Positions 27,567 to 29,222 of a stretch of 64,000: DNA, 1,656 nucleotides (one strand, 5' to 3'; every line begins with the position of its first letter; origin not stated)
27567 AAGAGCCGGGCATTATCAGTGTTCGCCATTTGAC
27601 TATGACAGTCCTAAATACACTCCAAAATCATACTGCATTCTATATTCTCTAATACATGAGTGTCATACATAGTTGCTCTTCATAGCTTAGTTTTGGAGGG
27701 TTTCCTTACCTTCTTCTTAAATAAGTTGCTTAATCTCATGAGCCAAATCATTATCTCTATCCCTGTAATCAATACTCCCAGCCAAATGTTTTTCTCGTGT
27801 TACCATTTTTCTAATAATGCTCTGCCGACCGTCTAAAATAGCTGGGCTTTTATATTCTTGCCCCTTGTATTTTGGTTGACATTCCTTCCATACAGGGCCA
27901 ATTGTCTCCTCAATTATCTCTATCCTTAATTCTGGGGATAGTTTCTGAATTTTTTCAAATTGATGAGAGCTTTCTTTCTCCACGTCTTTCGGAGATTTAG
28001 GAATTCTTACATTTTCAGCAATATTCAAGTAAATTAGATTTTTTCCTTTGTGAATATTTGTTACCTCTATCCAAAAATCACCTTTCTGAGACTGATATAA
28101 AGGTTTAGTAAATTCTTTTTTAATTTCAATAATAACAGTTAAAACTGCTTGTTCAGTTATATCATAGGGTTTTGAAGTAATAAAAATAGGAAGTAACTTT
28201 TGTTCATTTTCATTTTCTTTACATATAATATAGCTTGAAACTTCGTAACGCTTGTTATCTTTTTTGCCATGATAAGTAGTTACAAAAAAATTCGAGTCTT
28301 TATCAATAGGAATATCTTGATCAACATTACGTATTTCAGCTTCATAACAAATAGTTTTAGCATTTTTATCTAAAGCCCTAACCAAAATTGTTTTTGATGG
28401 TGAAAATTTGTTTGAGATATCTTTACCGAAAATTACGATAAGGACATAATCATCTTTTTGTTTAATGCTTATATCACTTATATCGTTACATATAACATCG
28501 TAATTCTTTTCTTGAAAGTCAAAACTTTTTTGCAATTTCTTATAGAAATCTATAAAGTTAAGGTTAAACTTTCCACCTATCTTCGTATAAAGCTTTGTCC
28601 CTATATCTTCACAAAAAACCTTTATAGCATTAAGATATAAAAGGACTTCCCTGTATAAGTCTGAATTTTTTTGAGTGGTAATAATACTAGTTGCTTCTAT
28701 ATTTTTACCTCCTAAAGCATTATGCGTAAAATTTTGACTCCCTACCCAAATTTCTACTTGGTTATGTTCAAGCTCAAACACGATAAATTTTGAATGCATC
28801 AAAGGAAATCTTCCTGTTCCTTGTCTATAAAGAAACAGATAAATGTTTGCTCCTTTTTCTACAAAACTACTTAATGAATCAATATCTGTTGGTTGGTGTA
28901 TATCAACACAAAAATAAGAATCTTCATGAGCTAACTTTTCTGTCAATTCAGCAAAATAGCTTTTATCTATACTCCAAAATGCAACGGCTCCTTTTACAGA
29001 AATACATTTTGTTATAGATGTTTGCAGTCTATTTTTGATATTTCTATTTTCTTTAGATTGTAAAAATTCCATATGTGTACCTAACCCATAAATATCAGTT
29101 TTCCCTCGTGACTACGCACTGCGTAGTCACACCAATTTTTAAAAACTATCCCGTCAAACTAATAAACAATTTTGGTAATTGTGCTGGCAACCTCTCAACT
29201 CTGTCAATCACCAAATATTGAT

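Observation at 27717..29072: Solitary single-HKD phospholipase-D-family nuclease with an unrecognisable ~285-aa C-terminal region in an AT-rich insert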

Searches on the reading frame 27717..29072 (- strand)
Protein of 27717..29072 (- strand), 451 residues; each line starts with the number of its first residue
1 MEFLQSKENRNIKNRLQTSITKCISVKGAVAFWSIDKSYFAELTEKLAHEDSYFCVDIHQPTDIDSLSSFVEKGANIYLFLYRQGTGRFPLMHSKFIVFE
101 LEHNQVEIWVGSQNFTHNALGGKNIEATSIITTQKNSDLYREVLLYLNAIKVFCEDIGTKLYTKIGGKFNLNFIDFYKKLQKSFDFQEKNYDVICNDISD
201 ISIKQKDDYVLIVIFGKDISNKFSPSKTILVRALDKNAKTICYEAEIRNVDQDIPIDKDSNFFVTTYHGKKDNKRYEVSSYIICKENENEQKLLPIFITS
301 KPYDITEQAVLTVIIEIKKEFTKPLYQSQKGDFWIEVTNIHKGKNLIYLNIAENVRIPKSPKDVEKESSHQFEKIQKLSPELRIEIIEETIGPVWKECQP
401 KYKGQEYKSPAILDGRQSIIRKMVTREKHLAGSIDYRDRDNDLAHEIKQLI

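Call 3: search_protein_families(library=pfam, proteins=[window:27717-29072:-], max_evalue=1)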
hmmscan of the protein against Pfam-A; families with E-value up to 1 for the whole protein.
window:27717-29072:- (451 aa): 6 families
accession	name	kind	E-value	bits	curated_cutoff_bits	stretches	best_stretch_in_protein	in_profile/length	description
PF13091.12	PLDc_2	-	6.7e-07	29.6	27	1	67-142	61-126/132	PLD-like domain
PF09565.16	RE_NgoFVII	-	0.00012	21.9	23.8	1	91-153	92-154/162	NgoFVII restriction endonuclease N-terminal PLD domain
PF14901.11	Jiv90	-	0.054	14.2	27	0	250-288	39-77/90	Cleavage inducing molecular chaperone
PF23205.1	DUF7063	-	0.11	13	27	1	307-342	35-70/85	Domain of unknown function (DUF7063)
PF00505.25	HMG_box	-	0.18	12.7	25.4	1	369-403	13-47/69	HMG (high mobility group) box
PF13082.11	DUF3931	-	0.22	12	25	1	272-294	31-53/66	Protein of unknown function (DUF3931)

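Call 4: search_protein_families(library=padloc, proteins=[window:27717-29072:-], max_evalue=1)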
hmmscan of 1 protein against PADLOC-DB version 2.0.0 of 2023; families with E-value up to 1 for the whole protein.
window:27717-29072:- (451 aa): 1 family
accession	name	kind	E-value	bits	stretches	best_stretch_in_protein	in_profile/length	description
PDLC03829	ZacB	-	3e-06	24.4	1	92-137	297-340/586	-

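Call 5: search_protein_families(library=ncbifam, proteins=[window:27717-29072:-], max_evalue=1)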
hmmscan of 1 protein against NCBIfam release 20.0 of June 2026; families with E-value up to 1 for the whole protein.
window:27717-29072:- (451 aa): 0 families

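Call 6: find_homologous_proteins(query=window:27717-29072:-, max_evalue=0.001)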
Query window:27717-29072:- (451 aa): 19 proteins with E <= 0.001 among 4325 candidates.
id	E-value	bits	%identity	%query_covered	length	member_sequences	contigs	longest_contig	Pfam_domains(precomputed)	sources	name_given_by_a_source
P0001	0.0e+0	1013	100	100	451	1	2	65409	PF13091.13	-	-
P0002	1.9e-121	424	48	95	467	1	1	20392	PF13091.13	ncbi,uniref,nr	ncbi:hypothetical protein [Candidatus Parabeggiatoa sp. HSG14]|uniref:hypothetical protein n=1 Tax=C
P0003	1.7e-113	398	49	95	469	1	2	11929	PF13091.13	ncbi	-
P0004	4.9e-112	393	51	86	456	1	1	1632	PF13091.13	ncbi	-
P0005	1.4e-103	365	47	94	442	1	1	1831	-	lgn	-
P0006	9.3e-96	339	43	95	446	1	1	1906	PF13091.13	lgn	-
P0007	2.5e-93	331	43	98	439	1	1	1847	PF13091.13,PF09565.17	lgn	-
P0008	2.6e-91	325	41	95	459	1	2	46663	PF13091.13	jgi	jgi:HKD family nuclease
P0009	2.9e-87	311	43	94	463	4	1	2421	PF13091.13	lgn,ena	-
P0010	4.1e-87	311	41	94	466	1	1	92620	PF13091.13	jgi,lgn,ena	-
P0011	5.1e-87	311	40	95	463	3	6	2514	PF13091.13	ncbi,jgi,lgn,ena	-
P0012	4.3e-81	291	41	81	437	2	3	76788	PF13091.13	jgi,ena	-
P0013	1.3e-77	280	40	95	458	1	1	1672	-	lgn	-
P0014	4.4e-65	238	57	43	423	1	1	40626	PF13091.13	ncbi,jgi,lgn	-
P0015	1.6e-64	236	56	45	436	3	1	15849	-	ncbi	-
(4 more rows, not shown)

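Call 7: search_solved_structures(query=window:27717-29072:-, max_evalue=10, show_alignments=3)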
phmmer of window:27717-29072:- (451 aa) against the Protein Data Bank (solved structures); distinct sequences matched with E-value up to 10: 2.
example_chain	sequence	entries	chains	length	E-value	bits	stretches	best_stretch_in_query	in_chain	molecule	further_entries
8up1_A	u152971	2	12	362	0.77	11.7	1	305-380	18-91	De Novo Protein sr322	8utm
6gmm_A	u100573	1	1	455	0.93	11.5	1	113-150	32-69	adhesin LabA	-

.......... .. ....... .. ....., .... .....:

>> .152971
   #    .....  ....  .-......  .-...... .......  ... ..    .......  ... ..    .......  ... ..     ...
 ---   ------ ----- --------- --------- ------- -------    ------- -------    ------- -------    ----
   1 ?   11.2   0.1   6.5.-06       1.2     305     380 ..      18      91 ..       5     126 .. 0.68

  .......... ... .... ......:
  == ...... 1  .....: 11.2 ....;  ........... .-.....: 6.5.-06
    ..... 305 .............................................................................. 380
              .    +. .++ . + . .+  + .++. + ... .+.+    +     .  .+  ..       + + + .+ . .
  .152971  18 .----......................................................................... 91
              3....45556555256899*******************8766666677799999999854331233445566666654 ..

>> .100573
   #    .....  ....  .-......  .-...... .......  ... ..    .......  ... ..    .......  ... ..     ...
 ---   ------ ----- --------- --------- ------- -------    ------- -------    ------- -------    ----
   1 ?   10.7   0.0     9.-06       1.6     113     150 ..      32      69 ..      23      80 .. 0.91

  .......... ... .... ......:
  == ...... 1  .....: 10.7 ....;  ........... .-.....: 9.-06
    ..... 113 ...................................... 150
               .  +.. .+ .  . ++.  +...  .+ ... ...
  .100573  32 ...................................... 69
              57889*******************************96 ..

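Call 11: find_encoding_contigs(protein=P0002, flank=10000, max_places=3)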
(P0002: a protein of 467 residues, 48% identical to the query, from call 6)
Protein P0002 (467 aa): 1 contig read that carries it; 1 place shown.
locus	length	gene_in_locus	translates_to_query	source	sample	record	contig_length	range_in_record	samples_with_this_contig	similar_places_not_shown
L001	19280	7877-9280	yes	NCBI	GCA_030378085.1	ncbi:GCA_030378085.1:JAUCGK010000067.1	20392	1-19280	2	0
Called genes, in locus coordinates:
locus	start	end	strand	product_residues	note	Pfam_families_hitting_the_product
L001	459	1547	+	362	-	PF03462:PCRF, PF00472:RF-1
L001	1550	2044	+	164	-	PF04612:T2SSM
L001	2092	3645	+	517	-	PF22341:GSPE_N1E, PF00437:T2SSE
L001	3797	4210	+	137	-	PF07883:Cupin_2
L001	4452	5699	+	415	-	PF00657:Lipase_GDSL, PF13472:Lipase_GDSL_2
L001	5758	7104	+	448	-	-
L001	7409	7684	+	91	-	-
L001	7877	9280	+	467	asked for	PF13091:PLDc_2 (faint)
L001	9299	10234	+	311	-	PF00142:Fer4_NifH (faint), PF01656:CbiA, PF02374:ArsA_ATPase (faint), PF06564:CBP_BcsQ (faint), PF09140:MipZ (faint), PF10609:ParA (weak), PF13614:AAA_31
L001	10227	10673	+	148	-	PF01939:NucS_C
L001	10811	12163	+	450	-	PF13393:tRNA-synt_His, PF00587:tRNA-synt_2b (weak), PF03129:HGTP_anticodon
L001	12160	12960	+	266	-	PF01738:DLH, PF12146:Hydrolase_4 (faint), PF00326:Peptidase_S9 (faint), PF08840:BAAT_C (faint)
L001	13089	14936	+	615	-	PF00361:Proton_antipo_M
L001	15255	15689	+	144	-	PF07963:N_methyl, PF08334:T2SSG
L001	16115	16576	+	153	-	PF07963:N_methyl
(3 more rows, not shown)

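Call 12: find_encoding_contigs(protein=P0010, flank=8000, max_places=2)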
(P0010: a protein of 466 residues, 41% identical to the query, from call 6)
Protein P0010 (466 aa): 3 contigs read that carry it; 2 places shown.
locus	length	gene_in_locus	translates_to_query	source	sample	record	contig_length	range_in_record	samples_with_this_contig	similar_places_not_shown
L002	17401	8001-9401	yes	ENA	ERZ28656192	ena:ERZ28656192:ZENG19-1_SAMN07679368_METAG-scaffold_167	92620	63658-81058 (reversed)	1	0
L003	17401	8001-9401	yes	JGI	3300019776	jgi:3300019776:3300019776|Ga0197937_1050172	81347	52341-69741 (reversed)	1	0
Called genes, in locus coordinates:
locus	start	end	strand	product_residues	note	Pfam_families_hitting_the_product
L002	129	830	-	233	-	-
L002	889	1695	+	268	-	-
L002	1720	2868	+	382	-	PF00465:Fe-ADH, PF13685:Fe-ADH_2 (weak), PF25137:ADH_Fe_C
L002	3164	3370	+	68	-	PF01165:Ribosomal_S21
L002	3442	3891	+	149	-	PF09424:YqeY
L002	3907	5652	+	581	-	PF01807:Zn_ribbon_DnaG, PF08275:DNAG_N, PF01751:Toprim, PF13155:Toprim_2, PF13362:Toprim_3 (weak), PF13662:Toprim_4, PF10410:DnaB_bind, PF08278:DnaG_DnaB_bind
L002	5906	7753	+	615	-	PF03979:Sigma70_r1_1, PF00140:Sigma70_r1_2, PF04546:Sigma70_ner, PF04542:Sigma70_r2, PF04539:Sigma70_r3, PF04545:Sigma70_r4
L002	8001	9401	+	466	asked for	PF13091:PLDc_2 (weak)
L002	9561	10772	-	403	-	PF00155:Aminotran_1_2 (weak), PF00266:Aminotran_5, PF01212:Beta_elim_lyase (weak)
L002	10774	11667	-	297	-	PF01592:NifU_N, PF04324:Fer2_BFD, PF01106:NifU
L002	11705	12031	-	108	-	PF01521:Fe-S_biosyn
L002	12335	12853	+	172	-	PF05656:DUF805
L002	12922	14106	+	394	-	PF00108:Thiolase_N, PF00109:ketoacyl-synt (weak), PF02803:Thiolase_C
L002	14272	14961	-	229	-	-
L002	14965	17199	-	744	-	PF13328:HD_4, PF01966:HD (faint), PF04607:RelA_SpoT, PF02824:TGS, PF19296:RelA_AH, PF28438:RelA_RIS, PF13291:ACT_4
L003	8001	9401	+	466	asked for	PF13091:PLDc_2 (weak)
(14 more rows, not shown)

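Call 13: find_encoding_contigs(protein=P0012, flank=8000, max_places=2)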
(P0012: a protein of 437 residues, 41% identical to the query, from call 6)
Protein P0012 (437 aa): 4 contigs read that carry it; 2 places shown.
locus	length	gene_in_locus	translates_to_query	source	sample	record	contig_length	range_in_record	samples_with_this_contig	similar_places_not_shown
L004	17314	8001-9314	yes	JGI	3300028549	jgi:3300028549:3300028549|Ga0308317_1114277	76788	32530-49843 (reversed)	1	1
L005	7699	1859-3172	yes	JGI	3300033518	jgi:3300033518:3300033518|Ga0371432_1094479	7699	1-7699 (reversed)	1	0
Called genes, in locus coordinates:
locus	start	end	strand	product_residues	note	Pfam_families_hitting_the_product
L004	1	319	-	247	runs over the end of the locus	PF00106:adh_short, PF08659:KR, PF13561:adh_short_C2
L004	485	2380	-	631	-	PF16177:ACAS_N, PF00501:AMP-binding, PF13193:AMP-binding_C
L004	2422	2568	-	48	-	-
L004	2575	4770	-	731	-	PF00072:Response_reg, PF20161:VpsR (faint), PF00512:HisKA, PF02518:HATPase_c, PF00072:Response_reg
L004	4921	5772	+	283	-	PF04378:RsmJ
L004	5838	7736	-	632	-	PF00005:ABC_tran, PF02463:SMC_N (faint), PF13175:AAA_15 (faint), PF13191:AAA_16 (faint), PF13555:AAA_29 (faint), PF12848:ABC_tran_Xtn, PF00005:ABC_tran, PF16326:ABC_tran_CTD, +2 more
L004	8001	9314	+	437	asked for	PF13091:PLDc_2 (weak)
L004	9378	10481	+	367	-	PF01075:Glyco_transf_9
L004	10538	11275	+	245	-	PF01255:Prenyltransf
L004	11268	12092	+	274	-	PF01148:CTP_transf_1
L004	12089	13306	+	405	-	PF02670:DXP_reductoisom, PF08436:DXP_redisom_C, PF13288:DXPR_C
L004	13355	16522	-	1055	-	PF06452:CBM9_1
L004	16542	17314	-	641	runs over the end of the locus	PF00535:Glycos_transf_2, PF13641:Glyco_tranf_2_3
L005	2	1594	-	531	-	?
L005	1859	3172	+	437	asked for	PF13091:PLDc_2 (weak)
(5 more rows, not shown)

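Call 14: find_encoding_contigs(protein=P0008, flank=8000, max_places=2)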
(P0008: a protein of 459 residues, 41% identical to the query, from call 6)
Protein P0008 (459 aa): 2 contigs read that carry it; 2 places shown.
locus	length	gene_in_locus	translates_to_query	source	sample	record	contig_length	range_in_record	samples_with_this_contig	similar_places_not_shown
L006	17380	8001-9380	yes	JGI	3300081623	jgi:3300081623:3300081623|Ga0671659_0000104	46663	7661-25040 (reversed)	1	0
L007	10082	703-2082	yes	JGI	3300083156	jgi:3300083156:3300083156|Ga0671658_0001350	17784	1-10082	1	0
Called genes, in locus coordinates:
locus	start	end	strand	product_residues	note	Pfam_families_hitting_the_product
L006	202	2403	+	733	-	PF02743:dCache_1, PF22673:MCP-like_PDC_1, PF00672:HAMP, PF00512:HisKA (weak), PF02518:HATPase_c, PF14501:HATPase_c_5 (faint)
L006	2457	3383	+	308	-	PF00072:Response_reg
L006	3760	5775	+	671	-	PF02310:B12-binding (faint), PF04055:Radical_SAM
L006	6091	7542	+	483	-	PF03972:MmgE_PrpD_N, PF19305:MmgE_PrpD_C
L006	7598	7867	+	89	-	PF10387:DUF2442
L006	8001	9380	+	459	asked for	PF13091:PLDc_2 (weak)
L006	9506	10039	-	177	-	PF09669:Phage_pRha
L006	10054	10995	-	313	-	PF09669:Phage_pRha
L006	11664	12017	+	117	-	PF01385:OrfB_IS605 (faint), PF07282:Cas12f1-like_TNB (weak)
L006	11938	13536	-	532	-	PF00149:Metallophos, PF02872:5_nucleotid_C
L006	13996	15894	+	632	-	PF16177:ACAS_N, PF00501:AMP-binding, PF13193:AMP-binding_C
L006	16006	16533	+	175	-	-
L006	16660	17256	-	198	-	PF09669:Phage_pRha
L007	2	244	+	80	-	?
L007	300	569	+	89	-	PF10387:DUF2442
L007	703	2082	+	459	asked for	PF13091:PLDc_2 (weak)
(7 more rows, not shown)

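Call 16: predict_structure(alignment_id=A1)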
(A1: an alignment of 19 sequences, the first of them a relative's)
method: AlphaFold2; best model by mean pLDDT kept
length: 451 residues; sequences in the alignment: 19
mean_pLDDT: 77.3   pTM: 0.66
mean pLDDT of the five models: 77.3, 77.2, 75.5, 74.6, 71.5
residues with pLDDT >= 90: 107; 70-90: 224; 50-70: 76; < 50: 44
segments of 3 or more residues with pLDDT < 50: 259-263, 400-408, 427-451
pLDDT, mean of each block of 10 residues (from residue 1): 72 91 95 90 94 91 91 93 65 77 94 78 73 96 92 89 91 87 61 87 67 80 83 91 88 59 64 80 80 83 66 88 68 80 70 80 71 84 84 63 45 73 53 30 47 40
secondary structure, 60 per line:
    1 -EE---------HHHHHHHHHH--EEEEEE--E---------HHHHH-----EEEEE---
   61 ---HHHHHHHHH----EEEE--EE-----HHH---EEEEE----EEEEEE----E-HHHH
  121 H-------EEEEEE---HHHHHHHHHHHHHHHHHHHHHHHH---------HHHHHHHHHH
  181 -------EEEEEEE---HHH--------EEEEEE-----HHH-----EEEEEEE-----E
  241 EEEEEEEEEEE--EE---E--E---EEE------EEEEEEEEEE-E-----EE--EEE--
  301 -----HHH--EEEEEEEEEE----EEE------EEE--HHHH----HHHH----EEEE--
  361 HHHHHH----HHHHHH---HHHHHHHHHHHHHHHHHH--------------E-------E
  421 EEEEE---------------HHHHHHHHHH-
elements in order: H13-22 E25-30 H43-47 E53-57 H64-72 E77-80 E96-100 E105-110 H117-121 E129-134 H138-161 H171-180 E188-194 E209-214 E228-234 E240-251 E266-268 E275-284 E296-298 E311-320 E325-327 E334-336 H339-342 H347-350 E355-358 H361-366 H371-376 H380-397 E420-425 H441-450

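Call 19: fold_search(model_id=the predicted structure, library=pdb)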
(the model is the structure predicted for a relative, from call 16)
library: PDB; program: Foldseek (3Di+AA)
matches with E <= 10: 635; with E <= 0.001: 9
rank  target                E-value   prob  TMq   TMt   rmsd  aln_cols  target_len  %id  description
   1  7clg_A                3.5e-08  1.00  0.29  0.16  15.8       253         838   14  Crystal structure of the ATP-dependent restriction endonuclease SauUSI (released 2021-01-20)
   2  1byr                  1.3e-04  1.00  0.25  0.65   3.8       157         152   17  CRYSTAL STRUCTURE OF A PHOSPHOLIPASE D FAMILY MEMBER, NUC FROM SALMONELLA TYPHIMURIUM (released 1999-10-19)
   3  6ehi_B                2.3e-04  1.00  0.23  0.58   4.1       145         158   16  NucT from Helicobacter pylori (released 2018-01-17)
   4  1xdo_A                2.5e-04  0.91  0.22  0.15  25.3       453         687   11  Crystal Structure of Escherichia coli Polyphosphate Kinase (released 2005-06-21)
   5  5qhm                  4.0e-04  1.00  0.23  0.57   4.3       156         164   13  PanDDA analysis group deposition of models with modelled events (e.g. bound ligands) -- Crystal Structure of human FAM83 (released 2018-12-19)
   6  4gel_A                4.3e-04  1.00  0.24  0.52   3.7       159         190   16  Crystal structure of Zucchini (released 2012-10-17)
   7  4gel_B                5.7e-04  1.00  0.23  0.47   5.0       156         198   16  Crystal structure of Zucchini (released 2012-10-17)
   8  4rct_A                6.8e-04  1.00  0.22  0.27   5.3       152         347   16  Crystal structure of R-protein of NgoAVII restriction endonuclease (released 2014-12-24)
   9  4ggk                  7.2e-04  1.00  0.22  0.52   4.5       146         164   15  Crystal structure of Zucchini from mouse (mZuc / PLD6 / MitoPLD) bound to tungstate (released 2012-10-10)
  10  3sq8_B                1.0e-03  0.97  0.23  0.24  17.6       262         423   12  Crystal Structure Analysis of the Yeast Tyrosyl-DNA Phosphodiesterase 1 H432R Mutant (SCAN1 Mutant) (released 2011-12-28)
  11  3sq5_D                1.0e-03  0.97  0.23  0.24  17.6       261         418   13  Crystal Structure Analysis of the Yeast Tyrosyl-DNA Phosphodiesterase H432N Mutant (released 2011-12-28)
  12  3sq5_B                1.1e-03  0.96  0.22  0.23  17.8       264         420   12  Crystal Structure Analysis of the Yeast Tyrosyl-DNA Phosphodiesterase H432N Mutant (released 2011-12-28)
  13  4ggj                  1.1e-03  1.00  0.22  0.50   4.9       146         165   17  Crystal structure of Zucchini from mouse (mZuc / PLD6 / MitoPLD) (released 2012-10-10)
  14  9uuh_A                1.1e-03  0.94  0.21  0.16  18.9       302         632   10  binary complex of ATP-bound polyphosphate kinase 1 (PPK1) (released 2026-03-04)
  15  6ehi_A                1.4e-03  1.00  0.24  0.59   4.1       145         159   16  NucT from Helicobacter pylori (released 2018-01-17)
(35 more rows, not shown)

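Call 20: fold_search(model_id=the predicted structure, library=viral)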
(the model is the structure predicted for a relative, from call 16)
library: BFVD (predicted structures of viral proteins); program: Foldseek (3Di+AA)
matches with E <= 10: 661; with E <= 0.001: 2
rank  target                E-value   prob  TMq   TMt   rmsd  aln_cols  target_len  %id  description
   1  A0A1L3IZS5            1.3e-05  1.00  0.25  0.38  12.6       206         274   20  (no name in the UniProt tables at hand)
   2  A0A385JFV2            6.7e-04  0.99  0.22  0.35  16.1       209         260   13  Major envelope protein (Fragment) [Orf virus]
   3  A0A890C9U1            2.0e-03  1.00  0.23  0.42   4.8       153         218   15  Major envelope protein (Fragment) [Orf virus]
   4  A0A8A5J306            2.4e-03  1.00  0.23  0.35   7.3       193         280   16  (no name in the UniProt tables at hand)
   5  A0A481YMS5            3.8e-03  1.00  0.20  0.28   5.4       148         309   15  PLD-like domain protein [Pithovirus LCDPAC01]
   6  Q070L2                1.1e-02  0.95  0.21  0.24   6.1       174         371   11  Palmitylated EEV envelope lipase [Nile crocodilepox virus (isolate Crocodylus niloticus/Zimbabwe/Ume/2001)]
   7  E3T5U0                6.1e-02  0.06  0.11  0.14  19.0       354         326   11  Uncharacterized protein [Cafeteria roenbergensis virus (strain BV-PW1)]
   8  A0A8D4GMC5            1.4e-01  0.21  0.10  0.18  10.7       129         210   11  (no name in the UniProt tables at hand)
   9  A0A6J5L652            1.7e-01  0.77  0.10  0.43   4.5        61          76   11  WGR domain containing protein [uncultured Caudovirales phage]
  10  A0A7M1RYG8            1.8e-01  0.09  0.10  0.11  16.9       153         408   10  Tail fiber protein [uncultured phage cr85_1]
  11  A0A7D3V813            1.8e-01  0.06  0.08  0.07  20.8       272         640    9  Oxidoreductase [Fadolivirus FV1/VV64]
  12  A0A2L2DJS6            1.8e-01  0.02  0.06  0.12  25.6       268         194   11  Peptidase C19 subfamily [Acanthamoeba polyphaga mimivirus]
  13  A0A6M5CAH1            1.9e-01  0.07  0.09  0.09  17.9       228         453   13  (no name in the UniProt tables at hand)
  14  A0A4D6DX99            2.0e-01  0.54  0.08  0.15   7.4        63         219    8  Uncharacterized protein [Edwardsiella phage pEt-SU]
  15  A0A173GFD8            2.6e-01  0.07  0.07  0.16  21.6       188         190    8  Uncharacterized protein [Erwinia phage vB_EamM_Deimos-Minion]
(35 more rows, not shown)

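Call 21: search_protein_representatives(alignment_id=A1)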
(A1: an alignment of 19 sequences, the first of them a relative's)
Query: 19 sequences, 446 profile positions. Proteins with E-value up to 0.001 (for the whole library): 480; up to 1e-10: 282; up to 1e-30: 146. The best 150 are listed.
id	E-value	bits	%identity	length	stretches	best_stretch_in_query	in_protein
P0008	6.3e-180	615.4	-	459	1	2-445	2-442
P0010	4.2e-175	599.5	-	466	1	3-442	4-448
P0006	1.0e-158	545.5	-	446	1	4-444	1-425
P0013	3.5e-156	537.1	-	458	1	2-444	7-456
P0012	3.8e-152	523.8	-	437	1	2-444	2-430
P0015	9.8e-142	489.5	-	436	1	4-443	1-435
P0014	6.7e-141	486.7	-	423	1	4-436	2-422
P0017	8.8e-137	473.2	-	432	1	4-433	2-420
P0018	9.9e-125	433.5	-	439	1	4-445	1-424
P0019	7.1e-119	414.1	-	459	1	11-443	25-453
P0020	1.0e-107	377.4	-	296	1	7-289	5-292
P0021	1.8e-99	350.2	-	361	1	86-445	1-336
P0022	9.1e-60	219.3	-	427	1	4-369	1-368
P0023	5.0e-58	213.6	-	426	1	4-360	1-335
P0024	6.5e-57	209.9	-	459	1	14-344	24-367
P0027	3.0e-55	204.5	-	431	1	13-445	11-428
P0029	3.9e-53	197.5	-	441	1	15-433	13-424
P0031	1.6e-49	185.6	-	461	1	15-369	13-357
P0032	5.6e-49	183.8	-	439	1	14-405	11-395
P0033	3.1e-48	181.3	-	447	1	6-398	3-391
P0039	1.9e-45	172.1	-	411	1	4-266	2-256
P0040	5.9e-45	170.5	-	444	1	4-398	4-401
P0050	9.5e-43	163.2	-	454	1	14-388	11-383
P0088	1.3e-37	146.3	-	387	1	21-258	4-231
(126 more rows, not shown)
